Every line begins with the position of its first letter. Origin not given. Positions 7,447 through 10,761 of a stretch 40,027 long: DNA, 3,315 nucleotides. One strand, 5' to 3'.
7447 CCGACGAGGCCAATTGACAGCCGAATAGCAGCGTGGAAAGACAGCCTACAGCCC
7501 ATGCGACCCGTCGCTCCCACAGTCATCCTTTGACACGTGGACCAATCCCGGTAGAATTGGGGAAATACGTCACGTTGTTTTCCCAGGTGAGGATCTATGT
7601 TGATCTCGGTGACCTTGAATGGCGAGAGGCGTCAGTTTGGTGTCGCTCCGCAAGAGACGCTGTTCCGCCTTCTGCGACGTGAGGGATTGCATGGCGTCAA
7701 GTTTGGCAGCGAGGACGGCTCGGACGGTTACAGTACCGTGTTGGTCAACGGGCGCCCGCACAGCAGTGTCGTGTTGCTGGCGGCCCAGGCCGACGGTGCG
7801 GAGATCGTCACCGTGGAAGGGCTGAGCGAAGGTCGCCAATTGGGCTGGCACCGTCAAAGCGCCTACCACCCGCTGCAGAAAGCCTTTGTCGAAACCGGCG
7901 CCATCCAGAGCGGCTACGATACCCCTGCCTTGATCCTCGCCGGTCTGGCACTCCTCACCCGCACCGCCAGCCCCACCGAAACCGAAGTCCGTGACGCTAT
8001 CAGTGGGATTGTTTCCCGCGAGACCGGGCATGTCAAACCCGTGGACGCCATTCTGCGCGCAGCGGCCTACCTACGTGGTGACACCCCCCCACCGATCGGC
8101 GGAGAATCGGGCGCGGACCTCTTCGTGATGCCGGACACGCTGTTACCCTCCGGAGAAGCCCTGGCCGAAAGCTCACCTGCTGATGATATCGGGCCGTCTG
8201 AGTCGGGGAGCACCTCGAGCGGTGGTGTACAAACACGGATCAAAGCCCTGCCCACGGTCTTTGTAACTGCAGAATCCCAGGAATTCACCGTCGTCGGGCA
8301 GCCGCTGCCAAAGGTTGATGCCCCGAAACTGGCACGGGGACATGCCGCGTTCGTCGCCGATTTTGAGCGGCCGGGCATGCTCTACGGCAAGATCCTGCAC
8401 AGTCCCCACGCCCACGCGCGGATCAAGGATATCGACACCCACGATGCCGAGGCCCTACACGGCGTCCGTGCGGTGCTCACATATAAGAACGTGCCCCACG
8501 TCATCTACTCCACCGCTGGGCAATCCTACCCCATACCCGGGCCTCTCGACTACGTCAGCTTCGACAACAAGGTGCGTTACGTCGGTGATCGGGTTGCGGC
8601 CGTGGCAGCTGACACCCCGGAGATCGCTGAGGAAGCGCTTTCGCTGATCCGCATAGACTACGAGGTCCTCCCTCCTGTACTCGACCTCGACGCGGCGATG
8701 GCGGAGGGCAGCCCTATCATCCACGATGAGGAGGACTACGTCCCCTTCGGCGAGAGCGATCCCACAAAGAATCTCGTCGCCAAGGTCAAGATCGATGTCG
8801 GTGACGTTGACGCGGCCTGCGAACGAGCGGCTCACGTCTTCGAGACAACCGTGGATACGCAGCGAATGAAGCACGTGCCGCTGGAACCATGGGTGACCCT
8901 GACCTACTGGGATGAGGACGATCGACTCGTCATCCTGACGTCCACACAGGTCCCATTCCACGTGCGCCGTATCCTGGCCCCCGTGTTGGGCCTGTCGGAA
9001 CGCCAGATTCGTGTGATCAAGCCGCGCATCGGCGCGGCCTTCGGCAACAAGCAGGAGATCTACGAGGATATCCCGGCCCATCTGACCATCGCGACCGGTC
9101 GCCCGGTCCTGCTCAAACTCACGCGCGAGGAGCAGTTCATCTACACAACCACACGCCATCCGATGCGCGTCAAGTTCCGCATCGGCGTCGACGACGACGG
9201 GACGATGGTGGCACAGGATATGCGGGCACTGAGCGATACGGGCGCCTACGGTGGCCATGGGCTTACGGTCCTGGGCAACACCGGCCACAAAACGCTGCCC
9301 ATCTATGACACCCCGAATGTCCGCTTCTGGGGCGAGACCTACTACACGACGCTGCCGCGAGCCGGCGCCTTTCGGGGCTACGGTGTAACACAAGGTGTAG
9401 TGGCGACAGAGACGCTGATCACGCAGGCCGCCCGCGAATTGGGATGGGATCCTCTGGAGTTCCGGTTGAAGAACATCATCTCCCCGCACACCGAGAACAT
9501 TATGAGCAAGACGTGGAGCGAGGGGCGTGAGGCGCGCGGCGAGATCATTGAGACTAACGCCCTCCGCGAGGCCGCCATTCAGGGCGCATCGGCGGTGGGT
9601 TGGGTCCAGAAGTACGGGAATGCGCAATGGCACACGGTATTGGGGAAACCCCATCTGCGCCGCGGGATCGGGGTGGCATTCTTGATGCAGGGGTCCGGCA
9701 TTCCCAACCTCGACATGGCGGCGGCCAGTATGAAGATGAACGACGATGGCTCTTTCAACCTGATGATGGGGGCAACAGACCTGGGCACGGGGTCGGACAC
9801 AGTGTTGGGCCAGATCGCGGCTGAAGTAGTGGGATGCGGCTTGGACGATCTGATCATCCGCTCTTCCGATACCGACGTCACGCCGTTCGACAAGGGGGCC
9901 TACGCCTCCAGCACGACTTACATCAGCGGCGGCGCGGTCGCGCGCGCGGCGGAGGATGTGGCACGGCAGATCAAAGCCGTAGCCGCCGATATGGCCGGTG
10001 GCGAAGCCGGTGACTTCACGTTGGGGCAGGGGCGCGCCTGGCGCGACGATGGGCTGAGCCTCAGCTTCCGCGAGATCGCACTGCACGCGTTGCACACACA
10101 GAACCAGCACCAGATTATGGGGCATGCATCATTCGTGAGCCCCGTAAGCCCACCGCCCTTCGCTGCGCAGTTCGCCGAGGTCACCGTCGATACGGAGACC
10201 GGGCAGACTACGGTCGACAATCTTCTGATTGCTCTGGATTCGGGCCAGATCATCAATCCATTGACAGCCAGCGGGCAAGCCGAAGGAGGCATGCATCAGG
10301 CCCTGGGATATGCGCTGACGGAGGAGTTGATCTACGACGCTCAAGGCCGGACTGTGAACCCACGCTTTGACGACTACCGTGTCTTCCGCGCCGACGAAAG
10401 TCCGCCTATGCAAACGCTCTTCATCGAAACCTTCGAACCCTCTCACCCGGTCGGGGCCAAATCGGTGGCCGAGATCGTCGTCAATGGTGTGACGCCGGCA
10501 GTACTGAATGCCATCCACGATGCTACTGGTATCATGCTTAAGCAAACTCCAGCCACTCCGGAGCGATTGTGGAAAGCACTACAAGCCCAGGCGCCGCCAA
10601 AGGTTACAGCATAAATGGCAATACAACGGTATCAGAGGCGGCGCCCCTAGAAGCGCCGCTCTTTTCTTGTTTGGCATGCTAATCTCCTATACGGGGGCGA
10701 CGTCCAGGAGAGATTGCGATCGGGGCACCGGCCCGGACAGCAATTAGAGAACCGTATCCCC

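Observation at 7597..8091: All eight [2Fe-2S] cysteine ligands replaced, at exact canonical spacing, in a fused molybdenum-hydroxylase-family protein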

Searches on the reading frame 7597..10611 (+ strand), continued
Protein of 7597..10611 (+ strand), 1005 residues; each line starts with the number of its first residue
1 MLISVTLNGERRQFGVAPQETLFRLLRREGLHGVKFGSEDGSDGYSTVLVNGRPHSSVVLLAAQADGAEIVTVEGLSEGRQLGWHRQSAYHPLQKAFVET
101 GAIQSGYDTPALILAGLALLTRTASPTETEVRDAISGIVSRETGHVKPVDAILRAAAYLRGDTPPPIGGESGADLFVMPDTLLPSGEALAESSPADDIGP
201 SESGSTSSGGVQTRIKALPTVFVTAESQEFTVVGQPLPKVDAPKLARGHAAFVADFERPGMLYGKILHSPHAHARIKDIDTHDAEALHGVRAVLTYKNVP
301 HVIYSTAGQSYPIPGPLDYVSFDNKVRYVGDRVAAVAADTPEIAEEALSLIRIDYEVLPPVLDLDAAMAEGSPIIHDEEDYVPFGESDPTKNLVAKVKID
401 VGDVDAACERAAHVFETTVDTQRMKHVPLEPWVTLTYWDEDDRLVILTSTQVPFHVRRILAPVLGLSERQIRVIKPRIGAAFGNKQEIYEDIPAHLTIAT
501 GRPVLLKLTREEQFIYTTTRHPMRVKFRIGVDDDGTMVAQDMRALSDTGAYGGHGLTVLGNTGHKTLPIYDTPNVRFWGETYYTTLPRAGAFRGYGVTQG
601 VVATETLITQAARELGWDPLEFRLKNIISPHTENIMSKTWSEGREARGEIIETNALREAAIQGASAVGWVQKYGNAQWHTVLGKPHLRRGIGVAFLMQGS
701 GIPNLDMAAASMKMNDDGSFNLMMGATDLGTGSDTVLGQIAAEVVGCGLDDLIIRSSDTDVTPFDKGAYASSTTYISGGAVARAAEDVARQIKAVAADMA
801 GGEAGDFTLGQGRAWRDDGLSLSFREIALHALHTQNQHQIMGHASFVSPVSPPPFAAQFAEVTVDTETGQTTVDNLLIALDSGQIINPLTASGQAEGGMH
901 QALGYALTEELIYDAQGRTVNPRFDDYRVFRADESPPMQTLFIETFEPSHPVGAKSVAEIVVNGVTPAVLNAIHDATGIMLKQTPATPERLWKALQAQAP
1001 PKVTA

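Call 51: fold_search(model_id=the predicted structure, library=pdb)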
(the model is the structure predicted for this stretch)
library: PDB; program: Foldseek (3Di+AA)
matches with E <= 10: 346; with E <= 0.001: 116
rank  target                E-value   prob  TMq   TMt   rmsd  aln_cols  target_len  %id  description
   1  1sij                  7.6e-63  1.00  0.76  0.83   5.1      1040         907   26  Crystal structure of the Aldehyde Dehydrogenase (a.k.a. AOR or MOP) of Desulfovibrio gigas covalently bound to [AsO3]- (released 2004-07-27)
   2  1dgj                  4.3e-60  1.00  0.75  0.83   5.2      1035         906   24  CRYSTAL STRUCTURE OF THE ALDEHYDE OXIDOREDUCTASE FROM DESULFOVIBRIO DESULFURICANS ATCC 27774 (released 2000-03-22)
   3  1rm6_D                1.6e-59  1.00  0.66  0.85   4.0       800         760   33  Structure of 4-hydroxybenzoyl-CoA reductase from Thauera aromatica (released 2004-12-21)
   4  1rm6_A                5.5e-59  1.00  0.65  0.85   4.3       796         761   32  Structure of 4-hydroxybenzoyl-CoA reductase from Thauera aromatica (released 2004-12-21)
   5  1n63_B                2.2e-53  1.00  0.65  0.80   5.3       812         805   27  Crystal Structure of the Cu,Mo-CO Dehydrogenase (CODH); Carbon monoxide reduced state (released 2002-12-18)
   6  1n60_B                4.9e-53  1.00  0.64  0.79   5.3       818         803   27  Crystal Structure of the Cu,Mo-CO Dehydrogenase (CODH); Cyanide-inactivated Form (released 2002-12-18)
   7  1n61_B                5.5e-53  1.00  0.64  0.79   5.3       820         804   27  Crystal Structure of the Cu,Mo-CO Dehydrogenase (CODH); Dithionite reduced state (released 2002-12-18)
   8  1t3q_B                1.6e-52  1.00  0.64  0.81   5.3       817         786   26  Crystal structure of quinoline 2-Oxidoreductase from Pseudomonas Putida 86 (released 2004-09-14)
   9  1n61_E                1.6e-52  1.00  0.63  0.79   5.6       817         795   28  Crystal Structure of the Cu,Mo-CO Dehydrogenase (CODH); Dithionite reduced state (released 2002-12-18)
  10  1n60_E                2.0e-52  1.00  0.64  0.79   5.5       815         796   27  Crystal Structure of the Cu,Mo-CO Dehydrogenase (CODH); Cyanide-inactivated Form (released 2002-12-18)
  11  1zxi_B                5.2e-52  1.00  0.65  0.79   5.3       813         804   27  Reconstituted CO dehydrogenase from Oligotropha carboxidovorans (released 2005-10-11)
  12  8j79_B                6.0e-52  1.00  0.76  0.60  15.2      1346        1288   18  Bovine Xanthine Oxidoreductase Crystallized with oxypurinol (released 2023-05-24)
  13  3ax7_B                1.7e-51  1.00  0.75  0.63  16.1      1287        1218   18  Bovine Xanthine Oxidase, protease cleaved form (released 2012-02-22)
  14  1zxi_E                2.2e-51  1.00  0.64  0.79   5.6       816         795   27  Reconstituted CO dehydrogenase from Oligotropha carboxidovorans (released 2005-10-11)
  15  6ac4_A                2.3e-51  1.00  0.75  0.59  13.8      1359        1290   18  Rat Xanthine oxidoreductase, D428N variant (released 2019-08-28)
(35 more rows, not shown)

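Call 53: search_protein_families(library=pfam, proteins=[L064:710-1300:+, L019:8001-8600:+], max_evalue=0.01)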
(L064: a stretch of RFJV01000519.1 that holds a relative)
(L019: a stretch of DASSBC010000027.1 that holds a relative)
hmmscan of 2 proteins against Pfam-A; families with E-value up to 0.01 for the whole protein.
L064:710-1300:+ (197 aa): 1 family
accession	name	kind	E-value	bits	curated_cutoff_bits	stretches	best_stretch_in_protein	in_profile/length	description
PF01799.25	Fer2_2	-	1.1e-23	83.6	30.3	1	70-142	1-74/75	[2Fe-2S] binding domain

L019:8001-8600:+ (200 aa): 1 family
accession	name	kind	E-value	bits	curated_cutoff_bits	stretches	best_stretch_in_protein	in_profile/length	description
PF01799.25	Fer2_2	-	2e-29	102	30.3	1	72-152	1-74/75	[2Fe-2S] binding domain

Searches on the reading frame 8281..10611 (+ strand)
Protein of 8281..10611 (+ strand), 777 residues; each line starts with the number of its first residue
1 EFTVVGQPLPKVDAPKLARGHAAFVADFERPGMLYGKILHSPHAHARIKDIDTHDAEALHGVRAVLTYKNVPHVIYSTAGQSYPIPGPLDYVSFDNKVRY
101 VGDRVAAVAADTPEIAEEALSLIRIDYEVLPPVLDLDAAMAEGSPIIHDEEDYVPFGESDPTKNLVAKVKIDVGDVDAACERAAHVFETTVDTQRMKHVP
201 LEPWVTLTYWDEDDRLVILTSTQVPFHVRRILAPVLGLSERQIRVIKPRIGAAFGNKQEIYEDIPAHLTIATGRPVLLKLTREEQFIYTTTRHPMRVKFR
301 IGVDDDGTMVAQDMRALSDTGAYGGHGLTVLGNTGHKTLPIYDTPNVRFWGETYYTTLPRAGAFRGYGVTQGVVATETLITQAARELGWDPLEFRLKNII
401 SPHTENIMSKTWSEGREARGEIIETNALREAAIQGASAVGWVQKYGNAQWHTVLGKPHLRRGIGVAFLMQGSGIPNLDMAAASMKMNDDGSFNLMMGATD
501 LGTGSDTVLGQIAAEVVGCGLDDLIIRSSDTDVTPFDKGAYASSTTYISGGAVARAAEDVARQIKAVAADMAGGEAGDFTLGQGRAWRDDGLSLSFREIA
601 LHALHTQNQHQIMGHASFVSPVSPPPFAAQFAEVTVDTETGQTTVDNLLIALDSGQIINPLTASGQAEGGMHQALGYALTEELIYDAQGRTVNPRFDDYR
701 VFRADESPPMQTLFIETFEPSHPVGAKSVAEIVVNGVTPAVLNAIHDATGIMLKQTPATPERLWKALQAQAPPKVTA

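Call 41: search_solved_structures(query=window:8281-10611:+, max_evalue=1e-20, show_alignments=2)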
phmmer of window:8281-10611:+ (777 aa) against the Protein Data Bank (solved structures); distinct sequences matched with E-value up to 1e-20: 40.
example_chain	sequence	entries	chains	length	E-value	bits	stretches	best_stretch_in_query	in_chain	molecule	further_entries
1rm6_A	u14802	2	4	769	2.1e-105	357.2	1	4-770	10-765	4-hydroxybenzoyl-CoA reductase alpha subunit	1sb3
1t3q_B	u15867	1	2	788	5e-75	256.8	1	12-770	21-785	quinoline 2-oxidoreductase large subunit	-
1n5w_B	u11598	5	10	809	1.7e-74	255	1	11-766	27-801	Carbon monoxide dehydrogenase large chain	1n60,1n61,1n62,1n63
1zxi_B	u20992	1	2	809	2.3e-74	254.6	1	11-766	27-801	Carbon monoxide dehydrogenase large chain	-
8uem_A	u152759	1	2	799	3.2e-74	254.1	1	9-774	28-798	Carbon monoxide dehydrogenase (Large chain), CoxL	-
7dqx_A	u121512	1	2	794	3.6e-67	230.8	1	5-768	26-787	6-hydroxypseudooxynicotine dehydrogenase complex subunit gamma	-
1sij_A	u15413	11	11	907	1.3e-62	215.7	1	31-769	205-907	Aldehyde oxidoreductase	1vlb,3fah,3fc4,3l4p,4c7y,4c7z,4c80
3hrd_A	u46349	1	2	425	2.3e-62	214.9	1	2-399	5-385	Nicotinate dehydrogenase large molybdopterin subunit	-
1ffu_B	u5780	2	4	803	1.2e-60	209.2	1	10-768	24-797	CUTL, MOLYBDOPROTEIN OF CARBON MONOXIDE DEHYDROGENASE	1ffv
4zoh_A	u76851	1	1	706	1.5e-55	192.4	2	479-757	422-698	Putative oxidoreductase molybdopterin-binding subunit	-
1dgj_A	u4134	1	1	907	1.6e-54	189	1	6-767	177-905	ALDEHYDE OXIDOREDUCTASE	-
5g5g_C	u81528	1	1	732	3.9e-52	181.1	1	3-765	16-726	PUTATIVE XANTHINE DEHYDROGENASE YAGS FAD-BINDING SUBUNIT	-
5g5h_C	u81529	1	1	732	6.5e-52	180.3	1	3-765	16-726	Aldehyde oxidoreductase molybdenum-binding subunit PaoC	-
2w55_B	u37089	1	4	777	3.2e-47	164.8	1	5-765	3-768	XANTHINE DEHYDROGENASE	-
1jro_B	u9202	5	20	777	8.1e-47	163.5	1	5-765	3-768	xanthine dehydrogenase, chain B | XANTHINE DEHYDROGENASE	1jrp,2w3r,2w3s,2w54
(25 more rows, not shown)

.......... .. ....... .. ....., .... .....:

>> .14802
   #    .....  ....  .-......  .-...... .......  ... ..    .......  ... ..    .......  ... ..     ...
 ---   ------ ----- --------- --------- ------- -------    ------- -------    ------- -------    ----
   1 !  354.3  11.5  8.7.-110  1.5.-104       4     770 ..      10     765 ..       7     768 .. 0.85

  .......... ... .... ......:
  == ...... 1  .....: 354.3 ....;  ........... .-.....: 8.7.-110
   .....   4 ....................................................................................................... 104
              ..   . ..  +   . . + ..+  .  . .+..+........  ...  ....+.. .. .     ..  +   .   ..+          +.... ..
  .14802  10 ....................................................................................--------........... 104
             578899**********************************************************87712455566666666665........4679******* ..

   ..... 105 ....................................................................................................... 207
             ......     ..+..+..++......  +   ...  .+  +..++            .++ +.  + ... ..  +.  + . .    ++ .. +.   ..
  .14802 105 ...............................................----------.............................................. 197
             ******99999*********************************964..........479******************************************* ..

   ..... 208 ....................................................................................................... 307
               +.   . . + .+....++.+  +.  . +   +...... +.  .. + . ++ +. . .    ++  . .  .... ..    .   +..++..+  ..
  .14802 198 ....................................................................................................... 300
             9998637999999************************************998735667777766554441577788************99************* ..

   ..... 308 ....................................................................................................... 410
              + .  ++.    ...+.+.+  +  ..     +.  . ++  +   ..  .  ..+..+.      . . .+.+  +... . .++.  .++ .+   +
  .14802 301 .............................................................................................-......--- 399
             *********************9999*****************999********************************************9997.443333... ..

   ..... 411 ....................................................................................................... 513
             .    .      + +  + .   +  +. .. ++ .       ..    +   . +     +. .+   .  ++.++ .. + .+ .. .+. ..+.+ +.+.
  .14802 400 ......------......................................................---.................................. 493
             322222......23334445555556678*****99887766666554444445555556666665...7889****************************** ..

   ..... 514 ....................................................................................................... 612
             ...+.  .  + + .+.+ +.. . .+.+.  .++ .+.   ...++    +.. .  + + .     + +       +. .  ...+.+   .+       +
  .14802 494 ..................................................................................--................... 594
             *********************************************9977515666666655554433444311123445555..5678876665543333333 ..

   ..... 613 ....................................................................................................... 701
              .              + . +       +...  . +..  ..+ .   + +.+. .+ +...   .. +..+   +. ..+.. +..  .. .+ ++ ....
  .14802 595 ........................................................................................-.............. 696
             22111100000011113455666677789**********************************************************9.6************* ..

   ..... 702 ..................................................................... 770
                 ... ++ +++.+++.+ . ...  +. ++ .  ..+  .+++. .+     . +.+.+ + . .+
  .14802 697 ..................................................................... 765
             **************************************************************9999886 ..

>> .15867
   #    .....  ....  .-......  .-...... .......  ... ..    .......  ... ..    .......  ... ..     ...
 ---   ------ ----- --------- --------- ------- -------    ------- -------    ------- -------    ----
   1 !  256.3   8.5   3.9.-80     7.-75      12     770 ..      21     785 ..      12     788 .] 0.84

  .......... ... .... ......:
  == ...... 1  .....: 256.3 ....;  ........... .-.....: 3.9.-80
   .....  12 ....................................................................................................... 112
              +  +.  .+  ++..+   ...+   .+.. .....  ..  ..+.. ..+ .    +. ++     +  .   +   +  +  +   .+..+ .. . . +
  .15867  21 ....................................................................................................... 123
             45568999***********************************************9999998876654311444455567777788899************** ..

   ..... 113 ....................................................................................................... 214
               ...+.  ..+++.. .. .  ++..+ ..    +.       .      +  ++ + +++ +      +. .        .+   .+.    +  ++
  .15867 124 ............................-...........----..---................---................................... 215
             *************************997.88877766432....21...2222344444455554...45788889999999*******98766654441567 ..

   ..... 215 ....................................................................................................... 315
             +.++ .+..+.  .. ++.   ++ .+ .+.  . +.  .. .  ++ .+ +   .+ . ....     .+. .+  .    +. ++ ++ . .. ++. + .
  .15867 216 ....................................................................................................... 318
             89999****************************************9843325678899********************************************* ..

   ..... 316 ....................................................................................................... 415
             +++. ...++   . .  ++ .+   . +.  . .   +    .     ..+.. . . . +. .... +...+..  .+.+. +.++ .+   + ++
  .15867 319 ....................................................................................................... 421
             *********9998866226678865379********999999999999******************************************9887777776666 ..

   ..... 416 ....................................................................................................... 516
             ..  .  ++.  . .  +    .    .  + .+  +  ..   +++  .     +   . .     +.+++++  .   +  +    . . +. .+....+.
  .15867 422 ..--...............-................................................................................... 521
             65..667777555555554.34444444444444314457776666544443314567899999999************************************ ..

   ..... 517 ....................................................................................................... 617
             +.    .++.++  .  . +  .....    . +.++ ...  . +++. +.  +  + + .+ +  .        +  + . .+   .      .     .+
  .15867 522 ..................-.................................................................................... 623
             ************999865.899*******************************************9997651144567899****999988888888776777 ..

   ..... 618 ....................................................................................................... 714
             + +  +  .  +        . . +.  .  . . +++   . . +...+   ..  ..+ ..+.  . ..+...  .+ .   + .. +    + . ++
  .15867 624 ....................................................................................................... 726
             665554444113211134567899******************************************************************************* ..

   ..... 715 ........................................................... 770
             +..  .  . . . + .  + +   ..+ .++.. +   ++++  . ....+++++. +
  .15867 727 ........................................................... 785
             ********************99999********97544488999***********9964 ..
